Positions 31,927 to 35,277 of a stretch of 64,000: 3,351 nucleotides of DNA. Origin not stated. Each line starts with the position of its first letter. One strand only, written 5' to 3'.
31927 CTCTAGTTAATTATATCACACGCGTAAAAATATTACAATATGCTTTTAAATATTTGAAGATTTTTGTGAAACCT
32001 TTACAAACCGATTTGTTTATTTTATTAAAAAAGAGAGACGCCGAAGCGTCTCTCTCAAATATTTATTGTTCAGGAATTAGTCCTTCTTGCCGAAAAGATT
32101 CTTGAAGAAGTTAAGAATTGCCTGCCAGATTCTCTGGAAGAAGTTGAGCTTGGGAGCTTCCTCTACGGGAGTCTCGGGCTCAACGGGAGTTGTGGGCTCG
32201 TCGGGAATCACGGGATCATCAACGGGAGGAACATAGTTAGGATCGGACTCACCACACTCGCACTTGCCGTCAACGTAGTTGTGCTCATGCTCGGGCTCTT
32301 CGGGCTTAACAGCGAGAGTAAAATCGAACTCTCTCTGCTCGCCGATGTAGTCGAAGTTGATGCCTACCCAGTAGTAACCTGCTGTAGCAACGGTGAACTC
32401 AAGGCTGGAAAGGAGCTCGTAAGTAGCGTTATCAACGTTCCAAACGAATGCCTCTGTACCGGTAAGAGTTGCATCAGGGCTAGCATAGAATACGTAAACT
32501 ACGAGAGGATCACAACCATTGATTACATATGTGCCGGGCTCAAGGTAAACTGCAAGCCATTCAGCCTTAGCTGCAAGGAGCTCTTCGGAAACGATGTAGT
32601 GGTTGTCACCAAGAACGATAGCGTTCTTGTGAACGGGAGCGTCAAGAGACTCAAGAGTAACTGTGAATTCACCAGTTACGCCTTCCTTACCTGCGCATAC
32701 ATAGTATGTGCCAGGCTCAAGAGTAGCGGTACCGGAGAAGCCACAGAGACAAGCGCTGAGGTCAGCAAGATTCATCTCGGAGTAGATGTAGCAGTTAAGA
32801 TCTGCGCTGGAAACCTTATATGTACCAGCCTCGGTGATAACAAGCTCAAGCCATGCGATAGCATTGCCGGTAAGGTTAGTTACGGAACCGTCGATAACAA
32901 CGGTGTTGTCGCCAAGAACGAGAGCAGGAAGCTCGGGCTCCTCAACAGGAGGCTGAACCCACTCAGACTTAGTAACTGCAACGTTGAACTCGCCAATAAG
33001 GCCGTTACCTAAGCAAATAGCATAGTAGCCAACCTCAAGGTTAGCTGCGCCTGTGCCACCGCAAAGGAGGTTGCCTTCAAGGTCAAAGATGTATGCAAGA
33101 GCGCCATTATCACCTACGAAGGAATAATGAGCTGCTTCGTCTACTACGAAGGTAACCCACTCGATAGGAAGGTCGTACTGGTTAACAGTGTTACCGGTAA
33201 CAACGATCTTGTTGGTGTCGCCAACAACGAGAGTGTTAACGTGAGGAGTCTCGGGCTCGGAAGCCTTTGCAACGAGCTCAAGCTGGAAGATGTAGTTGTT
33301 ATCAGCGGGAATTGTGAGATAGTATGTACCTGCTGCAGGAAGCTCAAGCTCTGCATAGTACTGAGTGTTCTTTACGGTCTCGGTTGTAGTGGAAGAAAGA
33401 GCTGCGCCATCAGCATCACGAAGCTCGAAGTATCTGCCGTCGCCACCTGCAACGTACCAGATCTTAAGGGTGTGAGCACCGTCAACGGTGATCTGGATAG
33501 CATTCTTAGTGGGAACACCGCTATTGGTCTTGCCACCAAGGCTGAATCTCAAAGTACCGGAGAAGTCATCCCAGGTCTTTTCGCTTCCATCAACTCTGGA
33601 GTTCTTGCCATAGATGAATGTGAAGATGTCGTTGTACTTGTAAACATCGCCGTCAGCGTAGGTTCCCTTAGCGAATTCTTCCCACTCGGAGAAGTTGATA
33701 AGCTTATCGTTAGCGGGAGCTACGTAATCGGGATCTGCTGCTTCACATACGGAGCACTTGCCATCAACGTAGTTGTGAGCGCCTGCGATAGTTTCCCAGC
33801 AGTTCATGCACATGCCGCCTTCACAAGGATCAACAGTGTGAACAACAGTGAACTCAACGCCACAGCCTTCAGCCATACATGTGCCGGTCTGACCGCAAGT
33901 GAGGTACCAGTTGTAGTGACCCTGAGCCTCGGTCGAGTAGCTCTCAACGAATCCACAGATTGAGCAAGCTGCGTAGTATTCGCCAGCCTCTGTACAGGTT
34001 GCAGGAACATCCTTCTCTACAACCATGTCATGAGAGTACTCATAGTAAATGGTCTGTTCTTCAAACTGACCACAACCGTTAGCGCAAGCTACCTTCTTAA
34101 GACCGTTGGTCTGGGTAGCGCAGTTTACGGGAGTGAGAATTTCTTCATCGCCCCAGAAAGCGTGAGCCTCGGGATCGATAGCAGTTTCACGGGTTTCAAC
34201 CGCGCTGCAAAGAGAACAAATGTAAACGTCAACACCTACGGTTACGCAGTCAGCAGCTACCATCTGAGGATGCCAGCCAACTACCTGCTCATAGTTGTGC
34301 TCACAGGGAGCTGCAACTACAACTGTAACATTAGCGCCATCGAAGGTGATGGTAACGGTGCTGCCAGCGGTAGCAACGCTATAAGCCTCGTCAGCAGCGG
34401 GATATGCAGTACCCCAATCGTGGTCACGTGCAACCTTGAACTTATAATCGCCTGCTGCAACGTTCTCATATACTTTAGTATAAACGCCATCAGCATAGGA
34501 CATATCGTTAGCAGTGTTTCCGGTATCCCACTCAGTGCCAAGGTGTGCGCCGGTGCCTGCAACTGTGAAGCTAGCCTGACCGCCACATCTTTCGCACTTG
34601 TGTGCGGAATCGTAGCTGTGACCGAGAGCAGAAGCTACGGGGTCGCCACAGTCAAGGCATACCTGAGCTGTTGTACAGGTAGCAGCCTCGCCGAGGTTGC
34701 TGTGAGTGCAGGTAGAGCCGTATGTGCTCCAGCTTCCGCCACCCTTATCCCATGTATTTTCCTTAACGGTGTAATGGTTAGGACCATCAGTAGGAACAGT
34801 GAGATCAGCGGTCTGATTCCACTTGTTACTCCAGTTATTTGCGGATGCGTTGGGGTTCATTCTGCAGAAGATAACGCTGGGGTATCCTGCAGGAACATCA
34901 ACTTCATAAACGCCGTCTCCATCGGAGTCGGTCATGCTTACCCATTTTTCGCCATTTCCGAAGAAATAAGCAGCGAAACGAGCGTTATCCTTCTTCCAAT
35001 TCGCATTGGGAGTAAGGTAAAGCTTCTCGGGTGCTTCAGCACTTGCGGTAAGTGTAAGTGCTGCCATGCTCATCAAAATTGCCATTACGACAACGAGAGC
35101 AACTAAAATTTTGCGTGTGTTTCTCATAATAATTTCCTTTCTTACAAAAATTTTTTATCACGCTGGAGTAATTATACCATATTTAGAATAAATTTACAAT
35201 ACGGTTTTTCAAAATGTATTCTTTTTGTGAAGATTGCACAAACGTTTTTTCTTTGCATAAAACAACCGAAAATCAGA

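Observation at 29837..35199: Two tandem secreted proteins share an expression/secretion cassette and a conserved C-terminal amphipathic tail that matches no classical Gram-positive anchor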

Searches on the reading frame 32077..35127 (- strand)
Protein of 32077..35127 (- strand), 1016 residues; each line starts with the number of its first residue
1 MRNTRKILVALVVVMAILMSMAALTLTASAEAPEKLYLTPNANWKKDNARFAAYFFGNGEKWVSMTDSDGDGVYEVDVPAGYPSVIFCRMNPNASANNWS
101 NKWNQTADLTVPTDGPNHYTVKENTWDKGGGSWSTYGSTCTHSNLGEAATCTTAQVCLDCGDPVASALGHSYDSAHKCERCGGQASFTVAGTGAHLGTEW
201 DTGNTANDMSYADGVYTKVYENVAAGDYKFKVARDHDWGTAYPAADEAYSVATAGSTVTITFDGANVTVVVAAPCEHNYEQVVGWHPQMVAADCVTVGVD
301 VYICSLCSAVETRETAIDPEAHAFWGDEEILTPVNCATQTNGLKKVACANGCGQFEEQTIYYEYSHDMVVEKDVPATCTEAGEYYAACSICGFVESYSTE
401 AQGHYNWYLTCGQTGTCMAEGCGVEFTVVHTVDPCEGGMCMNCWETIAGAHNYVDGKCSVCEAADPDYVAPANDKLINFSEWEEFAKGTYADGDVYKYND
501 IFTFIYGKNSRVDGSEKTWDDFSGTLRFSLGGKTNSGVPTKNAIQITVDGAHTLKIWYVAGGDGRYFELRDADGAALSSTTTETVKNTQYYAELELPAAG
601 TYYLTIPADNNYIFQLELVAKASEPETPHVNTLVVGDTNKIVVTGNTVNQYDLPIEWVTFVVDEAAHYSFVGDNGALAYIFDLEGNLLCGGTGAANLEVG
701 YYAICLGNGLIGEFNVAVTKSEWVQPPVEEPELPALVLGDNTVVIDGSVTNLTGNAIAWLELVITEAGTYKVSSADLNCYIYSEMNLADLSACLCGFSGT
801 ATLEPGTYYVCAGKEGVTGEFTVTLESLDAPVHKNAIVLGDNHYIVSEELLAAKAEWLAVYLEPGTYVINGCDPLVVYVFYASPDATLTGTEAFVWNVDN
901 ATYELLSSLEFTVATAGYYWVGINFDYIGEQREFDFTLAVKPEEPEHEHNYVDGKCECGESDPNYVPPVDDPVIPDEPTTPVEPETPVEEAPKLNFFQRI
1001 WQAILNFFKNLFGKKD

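Call 3: search_protein_families(library=pfam, proteins=[window:32077-35127:-], max_evalue=1)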
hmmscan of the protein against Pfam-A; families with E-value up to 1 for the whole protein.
window:32077-35127:- (1016 aa): 3 families
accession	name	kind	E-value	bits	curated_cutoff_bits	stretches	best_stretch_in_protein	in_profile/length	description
PF22058.2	X25_BaPul_like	-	6.8e-10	39.3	27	1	198-265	16-83/87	Pullulanase X25 domain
PF20130.4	DUF6520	-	0.2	12.5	25.4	1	1-45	1-45/83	Family of unknown function (DUF6520)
PF23623.1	GBD_IRG7_N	-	0.25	12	27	0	566-610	39-82/95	IRG7 N-terminal galactose binding domain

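Call 4: search_protein_families(library=ncbifam, proteins=[window:32077-35127:-], max_evalue=1)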
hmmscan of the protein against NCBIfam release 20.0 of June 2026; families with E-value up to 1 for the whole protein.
window:32077-35127:- (1016 aa): 2 families
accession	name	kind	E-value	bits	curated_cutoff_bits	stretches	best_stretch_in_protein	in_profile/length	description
TIGR01653.1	lactococcin_972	subfamily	0.029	14.7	32.1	1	6-145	3-49/97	lactococcin 972 family bacteriocin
NF051432.1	PepSY_MTB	domain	0.33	11.5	60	1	1-78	1-76/101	PepSY domain-containing protein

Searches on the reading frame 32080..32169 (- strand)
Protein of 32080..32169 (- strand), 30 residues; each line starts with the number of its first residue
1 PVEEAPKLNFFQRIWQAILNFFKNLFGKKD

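Call 35: search_solved_structures(query=A3, max_evalue=10)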
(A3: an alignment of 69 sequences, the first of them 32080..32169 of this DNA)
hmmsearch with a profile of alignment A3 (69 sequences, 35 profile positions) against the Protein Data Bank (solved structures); distinct sequences matched with E-value up to 10: 2.
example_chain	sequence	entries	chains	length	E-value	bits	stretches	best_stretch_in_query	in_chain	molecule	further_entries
2k6o_A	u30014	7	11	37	0.31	14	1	9-23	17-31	Cathelicidin antimicrobial peptide | Antibacterial peptide LL-37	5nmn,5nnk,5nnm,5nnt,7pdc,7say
2fcg_F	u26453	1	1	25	0.51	13.3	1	9-23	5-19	Antibacterial protein FALL-39, core peptide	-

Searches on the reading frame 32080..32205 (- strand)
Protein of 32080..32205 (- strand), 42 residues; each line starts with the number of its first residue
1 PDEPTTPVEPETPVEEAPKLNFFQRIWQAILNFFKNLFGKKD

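Call 34: search_protein_families(library=ncbifam, proteins=[window:32080-32205:-], max_evalue=10)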
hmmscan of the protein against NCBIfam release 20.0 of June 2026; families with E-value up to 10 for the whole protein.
seq(42 aa): 0 families

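Call 64: find_homologous_proteins(query=A6, max_evalue=0.01)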
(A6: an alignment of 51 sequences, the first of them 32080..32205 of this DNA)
Query A6 (51 sequences) (42 aa, profile of the alignment): 7 proteins with E <= 0.01 among 2291 candidates.
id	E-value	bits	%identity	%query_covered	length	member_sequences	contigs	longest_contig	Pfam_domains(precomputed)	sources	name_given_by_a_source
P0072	5.0e-9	54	35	48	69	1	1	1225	-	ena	-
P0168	9.4e-8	49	54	62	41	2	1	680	-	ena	-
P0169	1.7e-7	49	47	45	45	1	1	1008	-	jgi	jgi:hypothetical protein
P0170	8.6e-7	46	57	67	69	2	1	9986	-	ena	-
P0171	5.0e-6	44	64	52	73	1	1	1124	-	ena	-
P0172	9.9e-6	43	57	50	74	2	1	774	-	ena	-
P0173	3.4e-4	38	51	81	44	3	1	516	-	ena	-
